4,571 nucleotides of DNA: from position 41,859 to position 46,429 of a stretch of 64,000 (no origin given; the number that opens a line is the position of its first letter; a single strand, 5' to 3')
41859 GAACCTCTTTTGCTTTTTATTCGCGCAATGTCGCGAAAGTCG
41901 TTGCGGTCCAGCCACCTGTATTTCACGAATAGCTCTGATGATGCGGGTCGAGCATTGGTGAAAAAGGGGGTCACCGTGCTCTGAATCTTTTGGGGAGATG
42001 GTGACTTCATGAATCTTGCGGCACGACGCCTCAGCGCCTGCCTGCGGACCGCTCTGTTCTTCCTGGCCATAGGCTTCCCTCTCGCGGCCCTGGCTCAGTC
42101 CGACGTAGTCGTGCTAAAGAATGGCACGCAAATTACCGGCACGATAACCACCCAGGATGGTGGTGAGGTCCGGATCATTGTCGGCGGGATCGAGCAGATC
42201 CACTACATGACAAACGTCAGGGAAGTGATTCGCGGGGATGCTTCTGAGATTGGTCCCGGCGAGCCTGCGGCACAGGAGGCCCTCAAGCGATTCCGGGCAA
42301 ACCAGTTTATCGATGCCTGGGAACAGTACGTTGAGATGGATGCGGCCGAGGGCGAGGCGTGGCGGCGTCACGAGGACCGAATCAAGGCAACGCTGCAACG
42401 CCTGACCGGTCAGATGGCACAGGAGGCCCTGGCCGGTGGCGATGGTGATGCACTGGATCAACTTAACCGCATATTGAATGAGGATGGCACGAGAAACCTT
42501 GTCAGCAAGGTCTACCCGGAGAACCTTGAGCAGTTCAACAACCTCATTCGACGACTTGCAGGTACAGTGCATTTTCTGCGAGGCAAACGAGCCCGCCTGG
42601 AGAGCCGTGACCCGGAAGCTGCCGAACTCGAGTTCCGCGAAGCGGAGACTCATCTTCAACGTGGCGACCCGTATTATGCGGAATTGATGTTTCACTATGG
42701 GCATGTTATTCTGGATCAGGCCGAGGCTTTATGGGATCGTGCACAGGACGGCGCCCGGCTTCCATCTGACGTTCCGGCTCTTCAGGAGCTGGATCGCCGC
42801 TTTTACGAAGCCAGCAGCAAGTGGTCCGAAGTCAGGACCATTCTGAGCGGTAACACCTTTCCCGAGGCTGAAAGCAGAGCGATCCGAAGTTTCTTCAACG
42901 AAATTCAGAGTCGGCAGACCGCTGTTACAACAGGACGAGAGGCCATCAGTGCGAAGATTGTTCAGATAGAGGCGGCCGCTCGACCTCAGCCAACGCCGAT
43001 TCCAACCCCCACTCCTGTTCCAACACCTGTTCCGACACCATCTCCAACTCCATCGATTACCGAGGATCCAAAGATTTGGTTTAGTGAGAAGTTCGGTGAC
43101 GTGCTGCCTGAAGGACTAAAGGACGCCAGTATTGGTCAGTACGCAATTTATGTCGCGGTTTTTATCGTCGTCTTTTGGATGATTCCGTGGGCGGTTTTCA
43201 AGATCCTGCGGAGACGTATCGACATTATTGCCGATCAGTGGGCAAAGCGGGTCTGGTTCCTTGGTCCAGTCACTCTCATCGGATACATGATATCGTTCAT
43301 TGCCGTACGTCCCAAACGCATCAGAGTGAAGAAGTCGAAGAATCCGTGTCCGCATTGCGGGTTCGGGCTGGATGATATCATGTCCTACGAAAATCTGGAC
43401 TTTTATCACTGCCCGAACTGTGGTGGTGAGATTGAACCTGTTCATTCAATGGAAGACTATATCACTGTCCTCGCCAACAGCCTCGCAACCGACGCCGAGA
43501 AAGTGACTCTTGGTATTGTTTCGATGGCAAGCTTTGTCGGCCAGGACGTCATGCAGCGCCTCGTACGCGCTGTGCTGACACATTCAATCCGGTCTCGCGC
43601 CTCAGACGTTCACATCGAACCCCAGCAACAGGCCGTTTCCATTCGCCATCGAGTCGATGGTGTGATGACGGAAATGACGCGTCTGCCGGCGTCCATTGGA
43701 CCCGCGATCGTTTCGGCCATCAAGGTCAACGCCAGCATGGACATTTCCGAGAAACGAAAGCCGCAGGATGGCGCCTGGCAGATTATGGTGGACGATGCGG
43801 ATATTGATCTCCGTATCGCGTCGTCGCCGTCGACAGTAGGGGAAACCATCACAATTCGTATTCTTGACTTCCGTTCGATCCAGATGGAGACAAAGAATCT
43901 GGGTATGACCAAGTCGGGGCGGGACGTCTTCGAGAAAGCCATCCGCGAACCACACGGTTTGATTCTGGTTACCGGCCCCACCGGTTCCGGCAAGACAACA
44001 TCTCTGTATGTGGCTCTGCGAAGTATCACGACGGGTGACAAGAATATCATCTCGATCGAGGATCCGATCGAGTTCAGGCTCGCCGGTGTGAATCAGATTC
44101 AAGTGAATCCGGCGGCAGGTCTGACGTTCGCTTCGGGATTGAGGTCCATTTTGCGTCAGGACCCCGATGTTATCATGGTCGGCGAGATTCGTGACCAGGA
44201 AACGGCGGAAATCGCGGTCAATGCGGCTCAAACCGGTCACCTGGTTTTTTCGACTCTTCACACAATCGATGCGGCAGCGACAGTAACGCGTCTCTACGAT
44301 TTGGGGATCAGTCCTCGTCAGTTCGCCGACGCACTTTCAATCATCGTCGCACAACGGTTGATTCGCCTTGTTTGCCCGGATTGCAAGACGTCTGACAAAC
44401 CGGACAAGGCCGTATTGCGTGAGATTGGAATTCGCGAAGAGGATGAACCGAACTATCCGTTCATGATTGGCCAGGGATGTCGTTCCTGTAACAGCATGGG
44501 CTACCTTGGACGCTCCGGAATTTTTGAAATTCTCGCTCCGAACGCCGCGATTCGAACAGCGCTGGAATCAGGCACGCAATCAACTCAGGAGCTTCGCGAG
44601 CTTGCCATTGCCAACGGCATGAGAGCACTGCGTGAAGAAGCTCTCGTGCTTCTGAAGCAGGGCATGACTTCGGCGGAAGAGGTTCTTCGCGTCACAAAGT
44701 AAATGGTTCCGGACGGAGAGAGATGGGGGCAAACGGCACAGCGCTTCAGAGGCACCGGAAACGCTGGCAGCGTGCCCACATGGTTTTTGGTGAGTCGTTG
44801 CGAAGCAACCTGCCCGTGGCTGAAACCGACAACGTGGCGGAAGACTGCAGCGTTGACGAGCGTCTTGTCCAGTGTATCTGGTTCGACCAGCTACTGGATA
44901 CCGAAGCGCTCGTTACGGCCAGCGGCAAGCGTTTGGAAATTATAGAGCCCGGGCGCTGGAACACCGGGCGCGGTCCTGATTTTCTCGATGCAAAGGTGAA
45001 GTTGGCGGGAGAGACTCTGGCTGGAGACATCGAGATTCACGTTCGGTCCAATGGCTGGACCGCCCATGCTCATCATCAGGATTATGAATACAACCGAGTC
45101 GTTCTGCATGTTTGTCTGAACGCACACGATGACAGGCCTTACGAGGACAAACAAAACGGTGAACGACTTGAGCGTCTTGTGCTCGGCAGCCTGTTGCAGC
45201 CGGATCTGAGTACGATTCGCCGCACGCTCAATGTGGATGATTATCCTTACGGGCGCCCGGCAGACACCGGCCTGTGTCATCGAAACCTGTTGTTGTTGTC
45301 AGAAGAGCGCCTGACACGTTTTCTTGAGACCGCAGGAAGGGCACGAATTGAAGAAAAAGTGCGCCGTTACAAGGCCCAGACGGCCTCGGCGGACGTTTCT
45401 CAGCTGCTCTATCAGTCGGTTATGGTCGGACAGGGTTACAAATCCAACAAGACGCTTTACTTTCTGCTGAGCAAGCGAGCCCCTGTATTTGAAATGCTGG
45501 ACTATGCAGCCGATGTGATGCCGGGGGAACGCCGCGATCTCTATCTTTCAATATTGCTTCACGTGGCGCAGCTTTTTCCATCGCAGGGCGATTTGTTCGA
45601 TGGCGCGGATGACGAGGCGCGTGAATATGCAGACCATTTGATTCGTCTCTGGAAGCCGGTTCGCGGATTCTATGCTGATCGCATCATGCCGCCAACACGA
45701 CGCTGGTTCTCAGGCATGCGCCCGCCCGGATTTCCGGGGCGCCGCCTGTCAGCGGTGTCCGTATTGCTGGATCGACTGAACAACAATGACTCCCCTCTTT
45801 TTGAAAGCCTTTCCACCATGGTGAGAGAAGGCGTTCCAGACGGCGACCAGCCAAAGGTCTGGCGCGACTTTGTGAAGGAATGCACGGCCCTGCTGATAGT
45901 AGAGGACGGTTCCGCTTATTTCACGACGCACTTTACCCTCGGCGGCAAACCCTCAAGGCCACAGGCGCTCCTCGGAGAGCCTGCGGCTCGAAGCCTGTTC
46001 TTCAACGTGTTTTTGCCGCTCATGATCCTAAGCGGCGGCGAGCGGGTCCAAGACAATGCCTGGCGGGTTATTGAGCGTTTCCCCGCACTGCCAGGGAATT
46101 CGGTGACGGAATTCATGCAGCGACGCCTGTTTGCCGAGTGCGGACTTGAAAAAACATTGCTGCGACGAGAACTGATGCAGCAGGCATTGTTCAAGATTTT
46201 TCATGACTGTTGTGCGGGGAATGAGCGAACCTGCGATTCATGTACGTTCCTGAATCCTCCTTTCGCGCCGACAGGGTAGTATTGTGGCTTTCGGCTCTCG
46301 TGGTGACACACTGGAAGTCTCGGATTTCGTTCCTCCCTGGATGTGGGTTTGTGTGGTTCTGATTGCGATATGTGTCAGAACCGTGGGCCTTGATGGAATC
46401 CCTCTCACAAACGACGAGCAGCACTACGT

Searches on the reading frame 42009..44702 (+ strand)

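Call 11: search_protein_families(library=pfam, proteins=[window:42009-44702:+], max_evalue=0.00001)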
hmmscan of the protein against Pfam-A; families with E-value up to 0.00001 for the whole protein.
window:42009-44702:+ (897 aa): 1 family
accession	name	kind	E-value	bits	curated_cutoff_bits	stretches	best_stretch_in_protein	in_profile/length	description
PF00437.27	T2SSE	-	5.7e-122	407.4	24.9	1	512-894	5-370/370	Type II/IV secretion system protein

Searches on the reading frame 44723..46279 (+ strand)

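Call 11: search_protein_families(library=pfam, proteins=[window:44723-46279:+], max_evalue=0.00001)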
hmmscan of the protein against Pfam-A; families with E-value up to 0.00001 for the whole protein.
window:44723-46279:+ (518 aa): 1 family
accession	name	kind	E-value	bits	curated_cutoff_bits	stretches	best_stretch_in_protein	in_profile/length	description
PF11013.13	DUF2851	-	8.7e-52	176.8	25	1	46-445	1-357/375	Protein of unknown function (DUF2851)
